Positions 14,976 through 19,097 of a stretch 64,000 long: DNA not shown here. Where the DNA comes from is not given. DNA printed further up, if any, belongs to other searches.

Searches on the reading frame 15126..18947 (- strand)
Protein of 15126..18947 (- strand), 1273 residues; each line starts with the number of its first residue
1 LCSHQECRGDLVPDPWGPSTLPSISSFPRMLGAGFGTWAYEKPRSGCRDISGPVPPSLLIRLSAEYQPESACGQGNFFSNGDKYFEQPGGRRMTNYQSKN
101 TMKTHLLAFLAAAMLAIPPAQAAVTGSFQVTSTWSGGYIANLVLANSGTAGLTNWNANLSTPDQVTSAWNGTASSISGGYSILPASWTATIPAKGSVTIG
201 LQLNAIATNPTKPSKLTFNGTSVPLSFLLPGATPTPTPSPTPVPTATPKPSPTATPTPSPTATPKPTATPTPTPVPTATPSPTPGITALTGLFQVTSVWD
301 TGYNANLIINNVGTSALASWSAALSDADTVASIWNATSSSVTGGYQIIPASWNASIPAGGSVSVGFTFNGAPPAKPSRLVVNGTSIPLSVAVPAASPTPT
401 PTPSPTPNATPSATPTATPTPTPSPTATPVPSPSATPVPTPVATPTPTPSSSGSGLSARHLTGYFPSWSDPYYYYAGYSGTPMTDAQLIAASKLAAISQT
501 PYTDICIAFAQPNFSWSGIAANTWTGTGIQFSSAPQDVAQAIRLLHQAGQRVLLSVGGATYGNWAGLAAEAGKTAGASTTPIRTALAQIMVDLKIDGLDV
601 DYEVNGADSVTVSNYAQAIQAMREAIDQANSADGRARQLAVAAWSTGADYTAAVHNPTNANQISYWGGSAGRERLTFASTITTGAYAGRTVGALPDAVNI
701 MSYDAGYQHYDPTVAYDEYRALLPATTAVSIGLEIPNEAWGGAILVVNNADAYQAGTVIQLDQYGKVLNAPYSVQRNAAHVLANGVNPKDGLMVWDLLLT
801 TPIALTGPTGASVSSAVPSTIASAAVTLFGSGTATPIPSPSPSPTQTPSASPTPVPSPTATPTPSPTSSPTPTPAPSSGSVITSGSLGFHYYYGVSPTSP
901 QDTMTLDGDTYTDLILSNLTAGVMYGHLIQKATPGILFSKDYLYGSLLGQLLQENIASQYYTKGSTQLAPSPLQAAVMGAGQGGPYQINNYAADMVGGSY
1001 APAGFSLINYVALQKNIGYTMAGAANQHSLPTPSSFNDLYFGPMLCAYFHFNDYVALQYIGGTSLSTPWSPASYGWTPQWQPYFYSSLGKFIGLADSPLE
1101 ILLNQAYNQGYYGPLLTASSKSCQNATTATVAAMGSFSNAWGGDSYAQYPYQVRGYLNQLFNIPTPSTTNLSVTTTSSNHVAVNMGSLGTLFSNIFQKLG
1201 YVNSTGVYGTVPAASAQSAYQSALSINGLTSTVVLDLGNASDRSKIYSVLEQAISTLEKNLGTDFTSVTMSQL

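Call 10: search_protein_families(library=pfam, proteins=[window:15126-18947:-], max_evalue=0.001)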
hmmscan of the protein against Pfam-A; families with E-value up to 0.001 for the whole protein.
window:15126-18947:- (1273 aa): 3 families
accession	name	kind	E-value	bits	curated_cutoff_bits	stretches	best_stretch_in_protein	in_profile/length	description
PF00553.25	CBM_2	-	9.3e-28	97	24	2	293-384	5-99/101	Cellulose binding domain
PF00704.34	Glyco_hydro_18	-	4.5e-11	43.4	29.6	1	473-706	4-184/317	Glycosyl hydrolases family 18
PF05887.16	Trypan_PARP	-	0.00013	22.3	100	0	233-290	60-117/134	Procyclic acidic repetitive protein (PARP)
